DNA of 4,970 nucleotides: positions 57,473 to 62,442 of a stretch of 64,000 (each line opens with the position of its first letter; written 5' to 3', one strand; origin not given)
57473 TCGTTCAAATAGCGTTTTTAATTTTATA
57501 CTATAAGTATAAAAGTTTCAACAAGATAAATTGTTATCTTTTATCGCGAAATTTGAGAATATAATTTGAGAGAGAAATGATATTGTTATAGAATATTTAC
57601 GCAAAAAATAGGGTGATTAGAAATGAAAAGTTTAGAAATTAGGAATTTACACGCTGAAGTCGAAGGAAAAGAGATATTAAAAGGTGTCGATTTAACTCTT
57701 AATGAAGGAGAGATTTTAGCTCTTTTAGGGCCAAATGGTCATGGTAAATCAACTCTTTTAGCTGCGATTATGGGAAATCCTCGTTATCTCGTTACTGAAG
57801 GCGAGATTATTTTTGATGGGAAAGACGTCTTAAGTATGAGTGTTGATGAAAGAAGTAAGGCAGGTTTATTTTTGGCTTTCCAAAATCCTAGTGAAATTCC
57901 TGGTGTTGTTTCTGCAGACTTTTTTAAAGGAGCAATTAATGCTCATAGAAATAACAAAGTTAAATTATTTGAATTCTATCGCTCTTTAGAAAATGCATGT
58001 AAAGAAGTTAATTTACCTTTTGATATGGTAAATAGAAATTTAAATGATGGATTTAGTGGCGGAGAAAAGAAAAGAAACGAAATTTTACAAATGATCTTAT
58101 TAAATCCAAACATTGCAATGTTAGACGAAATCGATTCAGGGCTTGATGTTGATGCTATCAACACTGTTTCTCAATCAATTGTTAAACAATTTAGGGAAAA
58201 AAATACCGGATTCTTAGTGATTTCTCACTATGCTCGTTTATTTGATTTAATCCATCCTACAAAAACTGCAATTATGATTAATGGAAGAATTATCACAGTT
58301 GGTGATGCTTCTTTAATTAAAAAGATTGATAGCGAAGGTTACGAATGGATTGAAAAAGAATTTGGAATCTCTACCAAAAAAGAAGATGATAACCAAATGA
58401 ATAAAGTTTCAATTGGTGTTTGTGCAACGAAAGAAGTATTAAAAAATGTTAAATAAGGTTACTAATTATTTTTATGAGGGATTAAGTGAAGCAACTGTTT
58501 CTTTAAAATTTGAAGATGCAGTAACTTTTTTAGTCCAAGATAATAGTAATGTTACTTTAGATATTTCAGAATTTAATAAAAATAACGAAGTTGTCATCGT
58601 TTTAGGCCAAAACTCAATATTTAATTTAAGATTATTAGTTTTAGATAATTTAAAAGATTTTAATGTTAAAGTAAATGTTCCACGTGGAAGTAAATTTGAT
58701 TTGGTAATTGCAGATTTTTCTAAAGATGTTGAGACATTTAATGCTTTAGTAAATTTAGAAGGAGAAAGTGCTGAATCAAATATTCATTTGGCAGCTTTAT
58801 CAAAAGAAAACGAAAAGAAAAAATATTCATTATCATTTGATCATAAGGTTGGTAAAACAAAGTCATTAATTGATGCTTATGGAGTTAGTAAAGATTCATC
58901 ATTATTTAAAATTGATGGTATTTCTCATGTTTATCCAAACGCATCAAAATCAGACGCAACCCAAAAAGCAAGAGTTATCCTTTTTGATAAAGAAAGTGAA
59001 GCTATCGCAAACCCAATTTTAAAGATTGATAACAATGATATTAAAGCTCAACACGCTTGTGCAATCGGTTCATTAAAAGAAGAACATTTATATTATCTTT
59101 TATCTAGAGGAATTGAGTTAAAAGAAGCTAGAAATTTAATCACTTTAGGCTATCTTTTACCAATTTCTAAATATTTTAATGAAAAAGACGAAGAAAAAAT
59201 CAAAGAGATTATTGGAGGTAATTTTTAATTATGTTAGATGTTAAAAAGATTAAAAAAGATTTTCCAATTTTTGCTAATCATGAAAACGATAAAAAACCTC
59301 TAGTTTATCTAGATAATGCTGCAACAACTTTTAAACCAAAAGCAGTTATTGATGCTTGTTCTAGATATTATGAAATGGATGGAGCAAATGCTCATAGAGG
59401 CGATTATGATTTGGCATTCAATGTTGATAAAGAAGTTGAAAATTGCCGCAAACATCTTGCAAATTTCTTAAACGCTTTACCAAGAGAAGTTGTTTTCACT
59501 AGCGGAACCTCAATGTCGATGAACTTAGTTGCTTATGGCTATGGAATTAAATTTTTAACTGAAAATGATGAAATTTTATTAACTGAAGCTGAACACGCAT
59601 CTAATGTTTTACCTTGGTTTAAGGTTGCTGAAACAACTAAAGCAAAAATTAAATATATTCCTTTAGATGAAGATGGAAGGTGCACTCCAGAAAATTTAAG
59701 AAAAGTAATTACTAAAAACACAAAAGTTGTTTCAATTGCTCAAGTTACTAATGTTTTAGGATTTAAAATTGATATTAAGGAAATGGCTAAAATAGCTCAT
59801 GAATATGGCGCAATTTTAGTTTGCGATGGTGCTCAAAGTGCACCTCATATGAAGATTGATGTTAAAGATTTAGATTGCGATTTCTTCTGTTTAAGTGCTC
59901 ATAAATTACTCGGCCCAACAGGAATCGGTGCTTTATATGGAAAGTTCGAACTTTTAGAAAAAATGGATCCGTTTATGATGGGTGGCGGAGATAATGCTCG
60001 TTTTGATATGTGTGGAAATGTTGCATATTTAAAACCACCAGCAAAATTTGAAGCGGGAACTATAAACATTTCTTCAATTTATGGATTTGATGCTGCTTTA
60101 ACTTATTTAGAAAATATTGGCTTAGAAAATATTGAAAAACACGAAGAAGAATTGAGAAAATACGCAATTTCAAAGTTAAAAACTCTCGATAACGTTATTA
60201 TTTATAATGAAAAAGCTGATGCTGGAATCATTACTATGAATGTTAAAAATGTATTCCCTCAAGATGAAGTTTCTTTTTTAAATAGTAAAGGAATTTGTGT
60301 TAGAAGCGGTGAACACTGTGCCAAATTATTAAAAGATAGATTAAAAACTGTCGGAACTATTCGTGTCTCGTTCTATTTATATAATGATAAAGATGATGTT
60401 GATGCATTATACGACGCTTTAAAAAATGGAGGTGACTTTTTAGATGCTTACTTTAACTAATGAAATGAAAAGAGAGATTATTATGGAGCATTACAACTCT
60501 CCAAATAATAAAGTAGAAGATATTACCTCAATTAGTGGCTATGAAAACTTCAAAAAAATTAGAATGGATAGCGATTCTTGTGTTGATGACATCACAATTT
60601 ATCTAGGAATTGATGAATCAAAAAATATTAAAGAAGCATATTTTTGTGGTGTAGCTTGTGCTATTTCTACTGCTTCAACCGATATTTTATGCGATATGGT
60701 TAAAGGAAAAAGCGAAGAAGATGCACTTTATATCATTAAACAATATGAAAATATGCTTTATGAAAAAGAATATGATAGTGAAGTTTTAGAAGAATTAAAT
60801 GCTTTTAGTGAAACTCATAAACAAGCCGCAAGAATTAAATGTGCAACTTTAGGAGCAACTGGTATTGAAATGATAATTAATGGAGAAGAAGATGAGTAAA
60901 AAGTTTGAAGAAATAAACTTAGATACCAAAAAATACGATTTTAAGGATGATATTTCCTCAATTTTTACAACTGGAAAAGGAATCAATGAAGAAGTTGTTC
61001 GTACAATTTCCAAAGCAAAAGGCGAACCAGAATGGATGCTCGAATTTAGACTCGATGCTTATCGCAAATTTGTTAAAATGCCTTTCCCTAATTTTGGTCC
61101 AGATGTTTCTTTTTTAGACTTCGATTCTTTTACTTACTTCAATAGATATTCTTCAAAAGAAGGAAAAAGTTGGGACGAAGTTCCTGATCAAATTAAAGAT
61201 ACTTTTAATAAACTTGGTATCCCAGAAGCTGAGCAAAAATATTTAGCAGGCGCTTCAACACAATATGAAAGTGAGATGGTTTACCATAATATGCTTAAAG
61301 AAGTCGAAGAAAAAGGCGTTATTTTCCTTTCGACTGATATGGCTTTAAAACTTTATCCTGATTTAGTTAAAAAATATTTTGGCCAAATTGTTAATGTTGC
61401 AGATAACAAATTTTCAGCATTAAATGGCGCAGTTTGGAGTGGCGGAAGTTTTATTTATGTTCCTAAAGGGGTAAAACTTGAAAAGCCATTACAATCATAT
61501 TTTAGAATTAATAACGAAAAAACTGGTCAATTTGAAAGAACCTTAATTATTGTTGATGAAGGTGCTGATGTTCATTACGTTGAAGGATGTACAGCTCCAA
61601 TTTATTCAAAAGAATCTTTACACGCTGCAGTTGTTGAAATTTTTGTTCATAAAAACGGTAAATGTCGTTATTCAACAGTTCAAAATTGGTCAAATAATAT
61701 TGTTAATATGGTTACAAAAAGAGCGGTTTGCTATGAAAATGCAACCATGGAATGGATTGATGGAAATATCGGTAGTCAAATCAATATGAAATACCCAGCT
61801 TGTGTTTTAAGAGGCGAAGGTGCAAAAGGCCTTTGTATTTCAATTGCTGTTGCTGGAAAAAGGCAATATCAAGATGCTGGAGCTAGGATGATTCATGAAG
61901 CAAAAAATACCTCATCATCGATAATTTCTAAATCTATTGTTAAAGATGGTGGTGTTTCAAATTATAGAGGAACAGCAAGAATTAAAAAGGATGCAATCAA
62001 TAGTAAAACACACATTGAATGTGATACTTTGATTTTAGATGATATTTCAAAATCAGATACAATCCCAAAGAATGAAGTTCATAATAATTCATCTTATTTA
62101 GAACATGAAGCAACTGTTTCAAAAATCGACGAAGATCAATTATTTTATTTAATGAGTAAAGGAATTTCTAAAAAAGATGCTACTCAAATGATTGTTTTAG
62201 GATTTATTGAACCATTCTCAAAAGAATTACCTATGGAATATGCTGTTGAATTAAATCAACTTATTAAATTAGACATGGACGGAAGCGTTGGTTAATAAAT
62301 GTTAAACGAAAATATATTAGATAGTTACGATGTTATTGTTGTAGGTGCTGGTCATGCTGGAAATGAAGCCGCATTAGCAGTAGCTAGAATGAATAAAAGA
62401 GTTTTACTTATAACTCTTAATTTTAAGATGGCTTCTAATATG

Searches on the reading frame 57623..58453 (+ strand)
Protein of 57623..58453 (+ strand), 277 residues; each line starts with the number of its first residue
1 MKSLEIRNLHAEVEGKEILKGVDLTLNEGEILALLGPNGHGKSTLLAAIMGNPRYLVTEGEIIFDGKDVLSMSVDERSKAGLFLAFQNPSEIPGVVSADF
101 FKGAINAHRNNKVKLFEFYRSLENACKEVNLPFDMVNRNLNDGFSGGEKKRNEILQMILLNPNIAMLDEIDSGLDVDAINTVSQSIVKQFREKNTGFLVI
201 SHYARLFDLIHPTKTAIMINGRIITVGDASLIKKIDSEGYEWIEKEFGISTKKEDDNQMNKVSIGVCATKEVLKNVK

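Call 56: search_protein_families(library=pfam, proteins=[window:57623-58453:+], max_evalue=0.001)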
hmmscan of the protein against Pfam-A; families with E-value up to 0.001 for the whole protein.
window:57623-58453:+ (277 aa): 4 families
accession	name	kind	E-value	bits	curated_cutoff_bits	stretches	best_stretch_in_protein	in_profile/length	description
PF00005.33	ABC_tran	-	4.1e-24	86.2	25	1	19-169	1-134/137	ABC transporter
PF02463.25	SMC_N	-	7.9e-08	32.4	40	1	30-210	25-205/220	RecF/RecN/SMC N terminal domain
PF13304.12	AAA_21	-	2.9e-05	24.7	27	0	31-58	1-36/304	AAA domain, putative AbiEii toxin, Type IV TA system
PF13555.12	AAA_29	-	0.00089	19.4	27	0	22-50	15-43/61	P-loop containing region of AAA domain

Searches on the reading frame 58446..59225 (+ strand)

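Call 56: search_protein_families(library=pfam, proteins=[window:58446-59225:+], max_evalue=0.001)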
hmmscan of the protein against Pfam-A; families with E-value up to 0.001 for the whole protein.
window:58446-59225:+ (260 aa): 1 family
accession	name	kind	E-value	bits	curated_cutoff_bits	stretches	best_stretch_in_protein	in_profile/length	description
PF01458.23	SUFBD_core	-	5.1e-38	131.3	27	1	44-235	37-231/232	SUF system FeS cluster assembly, SufBD core domain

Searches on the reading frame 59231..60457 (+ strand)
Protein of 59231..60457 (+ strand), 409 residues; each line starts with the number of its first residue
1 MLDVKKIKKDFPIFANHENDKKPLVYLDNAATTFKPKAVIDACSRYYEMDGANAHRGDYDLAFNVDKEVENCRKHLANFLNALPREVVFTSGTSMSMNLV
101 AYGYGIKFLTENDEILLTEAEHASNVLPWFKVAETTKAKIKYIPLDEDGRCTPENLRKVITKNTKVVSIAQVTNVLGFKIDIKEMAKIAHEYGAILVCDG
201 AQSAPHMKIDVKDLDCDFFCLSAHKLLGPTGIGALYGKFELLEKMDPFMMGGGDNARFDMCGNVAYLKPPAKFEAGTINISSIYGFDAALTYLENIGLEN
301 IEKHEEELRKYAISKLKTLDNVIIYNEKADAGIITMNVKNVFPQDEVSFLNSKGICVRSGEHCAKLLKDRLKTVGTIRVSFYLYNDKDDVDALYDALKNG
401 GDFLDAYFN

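Call 56: search_protein_families(library=pfam, proteins=[window:59231-60457:+], max_evalue=0.001)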
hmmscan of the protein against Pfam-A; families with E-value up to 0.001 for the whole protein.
window:59231-60457:+ (409 aa): 5 families
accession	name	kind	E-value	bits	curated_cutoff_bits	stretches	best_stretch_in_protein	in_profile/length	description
PF00266.25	Aminotran_5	-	4e-131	437.8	21.5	1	25-393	1-371/371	Aminotransferase class-V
PF01053.26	Cys_Met_Meta_PP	-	4.5e-09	35.8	27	1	67-227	52-200/381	Cys/Met metabolism PLP-dependent enzyme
PF00155.27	Aminotran_1_2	-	8e-07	29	19.7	1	72-201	47-187/361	Aminotransferase class I and II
PF01212.27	Beta_elim_lyase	-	3.2e-06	27.1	27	1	52-241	19-215/288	Beta-eliminating lyase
PF01041.23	DegT_DnrJ_EryC1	-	3.5e-06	26.9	19.8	1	68-203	25-149/360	DegT/DnrJ/EryC1/StrS aminotransferase family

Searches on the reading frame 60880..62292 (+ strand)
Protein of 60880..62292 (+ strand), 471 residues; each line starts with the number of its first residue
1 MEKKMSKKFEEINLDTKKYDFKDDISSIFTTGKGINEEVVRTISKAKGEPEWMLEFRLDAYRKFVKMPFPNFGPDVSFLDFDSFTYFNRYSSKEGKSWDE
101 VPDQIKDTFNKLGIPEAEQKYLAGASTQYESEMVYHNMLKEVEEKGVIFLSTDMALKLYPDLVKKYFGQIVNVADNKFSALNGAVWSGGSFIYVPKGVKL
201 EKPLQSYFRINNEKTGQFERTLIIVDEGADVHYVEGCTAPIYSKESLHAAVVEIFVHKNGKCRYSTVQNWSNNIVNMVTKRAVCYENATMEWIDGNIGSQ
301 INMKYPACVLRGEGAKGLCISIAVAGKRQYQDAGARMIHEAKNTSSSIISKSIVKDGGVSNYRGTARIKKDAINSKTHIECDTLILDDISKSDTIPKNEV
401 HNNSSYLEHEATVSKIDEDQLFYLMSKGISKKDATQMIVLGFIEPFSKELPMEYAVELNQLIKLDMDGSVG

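Call 57: search_protein_families(library=pfam, proteins=[window:60880-62292:+], max_evalue=0.001)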
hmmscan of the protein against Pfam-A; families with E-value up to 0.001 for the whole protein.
window:60880-62292:+ (471 aa): 2 families
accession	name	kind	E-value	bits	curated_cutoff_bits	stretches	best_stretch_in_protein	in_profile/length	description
PF01458.23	SUFBD_core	-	6.1e-83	278.3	27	1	208-442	1-232/232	SUF system FeS cluster assembly, SufBD core domain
PF19295.5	SufBD_N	-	8e-13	48.8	23.5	1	134-205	99-171/172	SufBD protein N-terminal region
